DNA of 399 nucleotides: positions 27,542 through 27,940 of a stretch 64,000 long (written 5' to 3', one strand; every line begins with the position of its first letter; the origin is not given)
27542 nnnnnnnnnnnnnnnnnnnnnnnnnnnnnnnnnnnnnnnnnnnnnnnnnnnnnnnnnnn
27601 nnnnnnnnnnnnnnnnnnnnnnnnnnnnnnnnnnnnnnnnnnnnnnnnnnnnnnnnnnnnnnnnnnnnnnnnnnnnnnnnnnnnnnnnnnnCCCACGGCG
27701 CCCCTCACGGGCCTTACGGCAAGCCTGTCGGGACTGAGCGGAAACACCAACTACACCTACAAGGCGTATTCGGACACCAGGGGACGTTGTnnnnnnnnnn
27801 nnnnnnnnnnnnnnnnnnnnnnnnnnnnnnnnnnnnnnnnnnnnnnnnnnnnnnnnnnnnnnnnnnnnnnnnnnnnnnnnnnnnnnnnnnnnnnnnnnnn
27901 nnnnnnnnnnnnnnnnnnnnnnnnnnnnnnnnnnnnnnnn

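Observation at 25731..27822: ~2 kb cassette bounded by two direct copies of a palindromic element, carrying a low-GC gene fused to a degraded MTase-like 3' end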

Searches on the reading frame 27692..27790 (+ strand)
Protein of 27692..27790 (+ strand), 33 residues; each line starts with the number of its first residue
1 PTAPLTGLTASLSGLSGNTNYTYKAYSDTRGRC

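Call 28: search_protein_families(library=pfam, proteins=[window:27692-27790:+], max_evalue=10)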
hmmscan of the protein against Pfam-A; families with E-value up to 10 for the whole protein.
seq(33 aa): 1 family
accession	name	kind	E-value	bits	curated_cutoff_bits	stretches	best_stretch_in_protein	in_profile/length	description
PF16656.11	Pur_ac_phosph_N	-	0.095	13.7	30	1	9-29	62-82/93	Purple acid Phosphatase, N-terminal domain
